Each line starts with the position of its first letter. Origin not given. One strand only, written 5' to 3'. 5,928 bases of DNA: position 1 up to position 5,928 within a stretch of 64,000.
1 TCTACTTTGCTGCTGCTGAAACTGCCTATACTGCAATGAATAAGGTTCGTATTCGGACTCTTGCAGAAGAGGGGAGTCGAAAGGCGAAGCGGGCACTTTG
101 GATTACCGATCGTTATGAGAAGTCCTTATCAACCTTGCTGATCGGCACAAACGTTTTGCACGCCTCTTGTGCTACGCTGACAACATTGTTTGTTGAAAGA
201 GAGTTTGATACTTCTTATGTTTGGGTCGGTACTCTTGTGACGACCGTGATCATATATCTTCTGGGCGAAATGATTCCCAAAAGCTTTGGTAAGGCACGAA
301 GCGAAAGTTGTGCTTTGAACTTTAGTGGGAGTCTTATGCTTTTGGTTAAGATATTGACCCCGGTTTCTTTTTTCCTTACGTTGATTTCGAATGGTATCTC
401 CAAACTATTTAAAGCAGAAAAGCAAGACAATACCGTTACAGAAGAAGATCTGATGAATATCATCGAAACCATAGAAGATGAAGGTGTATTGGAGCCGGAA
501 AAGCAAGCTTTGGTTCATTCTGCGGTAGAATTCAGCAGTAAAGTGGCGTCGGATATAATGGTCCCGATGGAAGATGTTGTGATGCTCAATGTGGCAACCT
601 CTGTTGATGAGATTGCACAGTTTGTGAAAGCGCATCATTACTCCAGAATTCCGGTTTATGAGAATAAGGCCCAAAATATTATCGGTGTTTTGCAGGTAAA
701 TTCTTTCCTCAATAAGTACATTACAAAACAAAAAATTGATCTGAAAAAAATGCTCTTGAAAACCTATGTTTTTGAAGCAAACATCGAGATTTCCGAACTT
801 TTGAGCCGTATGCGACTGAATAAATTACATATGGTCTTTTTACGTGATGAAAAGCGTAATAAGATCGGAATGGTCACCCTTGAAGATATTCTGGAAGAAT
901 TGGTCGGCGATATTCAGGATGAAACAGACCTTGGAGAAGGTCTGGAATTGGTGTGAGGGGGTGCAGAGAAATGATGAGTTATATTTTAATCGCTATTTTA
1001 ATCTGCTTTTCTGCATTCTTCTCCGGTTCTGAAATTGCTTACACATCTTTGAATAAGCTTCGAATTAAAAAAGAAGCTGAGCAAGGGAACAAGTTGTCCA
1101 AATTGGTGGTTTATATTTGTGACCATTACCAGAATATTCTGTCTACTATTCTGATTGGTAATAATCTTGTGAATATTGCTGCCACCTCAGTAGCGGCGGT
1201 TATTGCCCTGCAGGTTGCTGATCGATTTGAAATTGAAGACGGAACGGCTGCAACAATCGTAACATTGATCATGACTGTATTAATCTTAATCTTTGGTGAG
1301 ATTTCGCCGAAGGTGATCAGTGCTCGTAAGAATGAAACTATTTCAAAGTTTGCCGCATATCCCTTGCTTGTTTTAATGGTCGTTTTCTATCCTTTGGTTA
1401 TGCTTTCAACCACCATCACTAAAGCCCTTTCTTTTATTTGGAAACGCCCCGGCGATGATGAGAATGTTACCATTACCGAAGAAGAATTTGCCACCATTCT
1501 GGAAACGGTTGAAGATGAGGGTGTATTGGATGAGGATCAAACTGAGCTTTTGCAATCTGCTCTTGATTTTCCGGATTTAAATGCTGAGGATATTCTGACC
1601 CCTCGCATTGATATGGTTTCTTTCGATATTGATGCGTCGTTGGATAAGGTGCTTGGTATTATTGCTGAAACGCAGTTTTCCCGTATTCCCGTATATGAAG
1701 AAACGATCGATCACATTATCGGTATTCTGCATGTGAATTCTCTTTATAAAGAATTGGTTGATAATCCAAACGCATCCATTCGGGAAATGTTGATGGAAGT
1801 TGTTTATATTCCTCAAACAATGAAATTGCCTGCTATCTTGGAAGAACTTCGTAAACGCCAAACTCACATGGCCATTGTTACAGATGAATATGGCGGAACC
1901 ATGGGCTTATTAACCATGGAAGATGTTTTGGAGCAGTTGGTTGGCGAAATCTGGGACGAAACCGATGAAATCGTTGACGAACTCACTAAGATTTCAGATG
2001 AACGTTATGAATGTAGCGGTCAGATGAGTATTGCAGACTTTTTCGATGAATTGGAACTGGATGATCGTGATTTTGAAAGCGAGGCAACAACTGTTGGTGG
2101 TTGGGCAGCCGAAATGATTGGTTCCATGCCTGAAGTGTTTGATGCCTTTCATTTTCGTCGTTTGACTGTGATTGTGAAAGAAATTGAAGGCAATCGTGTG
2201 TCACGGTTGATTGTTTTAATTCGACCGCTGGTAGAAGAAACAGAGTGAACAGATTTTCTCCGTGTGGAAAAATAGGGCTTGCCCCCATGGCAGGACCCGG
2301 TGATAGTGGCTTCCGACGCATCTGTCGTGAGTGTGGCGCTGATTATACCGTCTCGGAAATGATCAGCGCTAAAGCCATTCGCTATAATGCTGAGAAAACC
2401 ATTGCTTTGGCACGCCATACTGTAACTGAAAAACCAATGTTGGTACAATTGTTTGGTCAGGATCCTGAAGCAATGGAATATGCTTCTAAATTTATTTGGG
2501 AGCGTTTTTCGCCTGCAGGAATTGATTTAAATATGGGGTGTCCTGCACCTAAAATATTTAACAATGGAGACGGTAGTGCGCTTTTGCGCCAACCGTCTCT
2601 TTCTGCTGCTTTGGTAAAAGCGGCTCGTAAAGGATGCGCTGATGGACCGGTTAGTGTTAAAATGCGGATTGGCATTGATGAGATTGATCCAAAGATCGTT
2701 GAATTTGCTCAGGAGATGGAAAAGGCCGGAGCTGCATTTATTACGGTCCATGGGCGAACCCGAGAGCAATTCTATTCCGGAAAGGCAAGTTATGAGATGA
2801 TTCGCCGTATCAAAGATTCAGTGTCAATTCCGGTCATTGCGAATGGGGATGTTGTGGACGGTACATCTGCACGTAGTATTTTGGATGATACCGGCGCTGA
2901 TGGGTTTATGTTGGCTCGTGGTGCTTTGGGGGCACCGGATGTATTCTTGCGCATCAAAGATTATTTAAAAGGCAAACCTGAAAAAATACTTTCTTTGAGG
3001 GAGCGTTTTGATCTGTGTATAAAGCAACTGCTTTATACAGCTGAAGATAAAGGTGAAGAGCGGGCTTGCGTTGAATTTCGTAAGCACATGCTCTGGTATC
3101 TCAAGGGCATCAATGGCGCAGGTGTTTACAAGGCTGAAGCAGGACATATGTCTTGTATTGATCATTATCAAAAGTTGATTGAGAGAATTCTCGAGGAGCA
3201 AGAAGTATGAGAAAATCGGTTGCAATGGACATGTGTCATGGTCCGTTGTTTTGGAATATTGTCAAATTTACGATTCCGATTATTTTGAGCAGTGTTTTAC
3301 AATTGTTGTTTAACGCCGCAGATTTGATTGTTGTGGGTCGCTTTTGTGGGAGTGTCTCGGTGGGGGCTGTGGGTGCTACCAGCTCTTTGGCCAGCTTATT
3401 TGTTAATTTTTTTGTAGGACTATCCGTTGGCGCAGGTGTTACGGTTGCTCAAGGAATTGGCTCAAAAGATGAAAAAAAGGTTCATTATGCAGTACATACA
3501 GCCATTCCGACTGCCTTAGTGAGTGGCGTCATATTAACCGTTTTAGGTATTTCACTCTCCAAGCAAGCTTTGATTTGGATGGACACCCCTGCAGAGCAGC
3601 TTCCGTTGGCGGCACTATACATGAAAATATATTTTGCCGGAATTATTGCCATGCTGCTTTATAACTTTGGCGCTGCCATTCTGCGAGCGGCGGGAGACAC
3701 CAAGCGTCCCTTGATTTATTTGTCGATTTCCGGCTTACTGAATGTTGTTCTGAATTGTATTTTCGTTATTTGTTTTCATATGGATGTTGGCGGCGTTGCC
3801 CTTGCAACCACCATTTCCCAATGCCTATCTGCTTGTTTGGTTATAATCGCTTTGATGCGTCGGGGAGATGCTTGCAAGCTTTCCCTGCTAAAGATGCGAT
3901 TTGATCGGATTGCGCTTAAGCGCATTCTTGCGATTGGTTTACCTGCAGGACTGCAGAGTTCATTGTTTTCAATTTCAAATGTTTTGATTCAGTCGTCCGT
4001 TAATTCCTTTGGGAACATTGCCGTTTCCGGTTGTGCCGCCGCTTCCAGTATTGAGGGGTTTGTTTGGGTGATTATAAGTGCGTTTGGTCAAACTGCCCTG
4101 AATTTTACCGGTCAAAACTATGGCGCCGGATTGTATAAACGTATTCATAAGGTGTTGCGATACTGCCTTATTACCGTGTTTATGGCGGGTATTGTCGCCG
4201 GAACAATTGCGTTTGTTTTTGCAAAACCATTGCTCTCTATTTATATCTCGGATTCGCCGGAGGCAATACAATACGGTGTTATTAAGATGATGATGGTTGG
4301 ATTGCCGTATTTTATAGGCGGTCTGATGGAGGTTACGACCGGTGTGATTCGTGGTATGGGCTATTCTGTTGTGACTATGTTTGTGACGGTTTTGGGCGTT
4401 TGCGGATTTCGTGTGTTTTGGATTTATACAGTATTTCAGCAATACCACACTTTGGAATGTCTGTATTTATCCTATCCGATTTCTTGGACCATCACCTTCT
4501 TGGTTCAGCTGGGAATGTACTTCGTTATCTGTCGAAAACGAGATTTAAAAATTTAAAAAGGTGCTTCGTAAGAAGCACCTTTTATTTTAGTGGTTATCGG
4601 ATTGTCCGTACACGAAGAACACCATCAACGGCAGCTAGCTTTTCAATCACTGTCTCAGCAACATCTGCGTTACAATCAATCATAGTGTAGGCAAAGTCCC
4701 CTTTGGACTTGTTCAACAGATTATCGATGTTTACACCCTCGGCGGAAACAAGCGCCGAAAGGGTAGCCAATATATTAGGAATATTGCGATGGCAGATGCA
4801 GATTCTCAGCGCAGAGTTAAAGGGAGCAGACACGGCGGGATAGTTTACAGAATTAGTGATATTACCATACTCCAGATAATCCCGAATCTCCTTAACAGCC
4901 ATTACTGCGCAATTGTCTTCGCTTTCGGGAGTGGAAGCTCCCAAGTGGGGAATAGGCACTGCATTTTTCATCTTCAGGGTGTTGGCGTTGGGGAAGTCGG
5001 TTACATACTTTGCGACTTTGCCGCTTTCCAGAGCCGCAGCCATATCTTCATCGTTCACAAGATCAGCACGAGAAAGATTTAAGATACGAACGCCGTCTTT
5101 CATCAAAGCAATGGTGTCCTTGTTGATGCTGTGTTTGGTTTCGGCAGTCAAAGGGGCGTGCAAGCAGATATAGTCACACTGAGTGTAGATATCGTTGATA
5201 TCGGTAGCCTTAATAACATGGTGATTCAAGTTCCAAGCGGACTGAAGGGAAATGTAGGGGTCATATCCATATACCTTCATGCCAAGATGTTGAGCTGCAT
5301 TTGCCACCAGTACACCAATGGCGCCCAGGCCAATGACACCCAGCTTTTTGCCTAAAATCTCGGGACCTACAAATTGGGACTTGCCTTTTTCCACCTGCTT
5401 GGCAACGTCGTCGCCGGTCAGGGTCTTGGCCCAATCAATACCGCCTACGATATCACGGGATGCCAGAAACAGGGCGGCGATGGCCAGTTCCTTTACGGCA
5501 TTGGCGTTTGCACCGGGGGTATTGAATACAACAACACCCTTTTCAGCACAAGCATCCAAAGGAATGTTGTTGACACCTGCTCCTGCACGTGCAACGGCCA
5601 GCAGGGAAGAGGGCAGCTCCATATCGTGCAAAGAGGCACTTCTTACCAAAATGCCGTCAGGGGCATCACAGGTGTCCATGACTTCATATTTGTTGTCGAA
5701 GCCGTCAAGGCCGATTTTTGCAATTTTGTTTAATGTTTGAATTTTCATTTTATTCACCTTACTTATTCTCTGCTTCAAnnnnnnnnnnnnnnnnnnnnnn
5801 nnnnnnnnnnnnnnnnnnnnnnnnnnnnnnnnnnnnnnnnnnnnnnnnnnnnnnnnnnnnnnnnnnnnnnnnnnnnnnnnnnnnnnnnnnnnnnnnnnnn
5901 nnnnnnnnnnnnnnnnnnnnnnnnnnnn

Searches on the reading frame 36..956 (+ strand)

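Call 75: search_protein_families(library=pfam, proteins=[window:36-956:+], max_evalue=0.00001)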
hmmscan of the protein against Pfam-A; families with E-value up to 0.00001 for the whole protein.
window:36-956:+ (306 aa): 2 families
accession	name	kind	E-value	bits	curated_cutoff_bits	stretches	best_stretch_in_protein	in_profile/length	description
PF01595.25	CNNM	-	2.9e-35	122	28.4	1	1-155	23-180/181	Cyclin M transmembrane N-terminal domain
PF00571.33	CBS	-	1e-10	42.2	24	0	172-219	2-46/57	CBS domain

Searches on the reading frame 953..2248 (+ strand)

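Call 75: search_protein_families(library=pfam, proteins=[window:953-2248:+], max_evalue=0.00001)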
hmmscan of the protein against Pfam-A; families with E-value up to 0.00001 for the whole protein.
window:953-2248:+ (431 aa): 3 families
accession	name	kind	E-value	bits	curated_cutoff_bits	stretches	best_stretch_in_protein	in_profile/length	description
PF01595.25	CNNM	-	3.4e-48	164.2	28.4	1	11-195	1-180/181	Cyclin M transmembrane N-terminal domain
PF00571.33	CBS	-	1.1e-12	48.6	24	1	281-330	5-56/57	CBS domain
PF03471.22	CorC_HlyC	-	2e-12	47.4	27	1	346-421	2-77/81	Transporter associated domain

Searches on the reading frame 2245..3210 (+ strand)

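Call 75: search_protein_families(library=pfam, proteins=[window:2245-3210:+], max_evalue=0.00001)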
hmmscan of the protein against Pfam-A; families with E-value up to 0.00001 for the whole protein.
window:2245-3210:+ (321 aa): 1 family
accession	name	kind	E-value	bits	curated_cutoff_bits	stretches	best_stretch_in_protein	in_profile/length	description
PF01207.24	Dus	-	8.5e-82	275.2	20.4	1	12-305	2-295/311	Dihydrouridine synthase (Dus)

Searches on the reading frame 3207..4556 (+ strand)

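Call 75: search_protein_families(library=pfam, proteins=[window:3207-4556:+], max_evalue=0.00001)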
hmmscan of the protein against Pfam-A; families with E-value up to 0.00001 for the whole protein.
window:3207-4556:+ (449 aa): 1 family
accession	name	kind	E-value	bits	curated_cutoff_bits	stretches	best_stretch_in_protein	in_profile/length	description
PF01554.23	MatE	-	1.3e-46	158.6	24.9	2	24-185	1-161/161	MatE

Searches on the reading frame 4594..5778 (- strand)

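Call 75: search_protein_families(library=pfam, proteins=[window:4594-5778:-], max_evalue=0.00001)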
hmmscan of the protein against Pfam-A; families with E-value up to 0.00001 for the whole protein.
window:4594-5778:- (394 aa): 2 families
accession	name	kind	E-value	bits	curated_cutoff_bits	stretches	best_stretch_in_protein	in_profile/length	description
PF02826.25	2-Hacid_dh_C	-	8.7e-38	129.9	25.1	1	128-280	17-178/178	D-isomer specific 2-hydroxyacid dehydrogenase, NAD binding domain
PF00389.36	2-Hacid_dh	-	3.4e-17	62.8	24.6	1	42-312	42-134/134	D-isomer specific 2-hydroxyacid dehydrogenase, catalytic domain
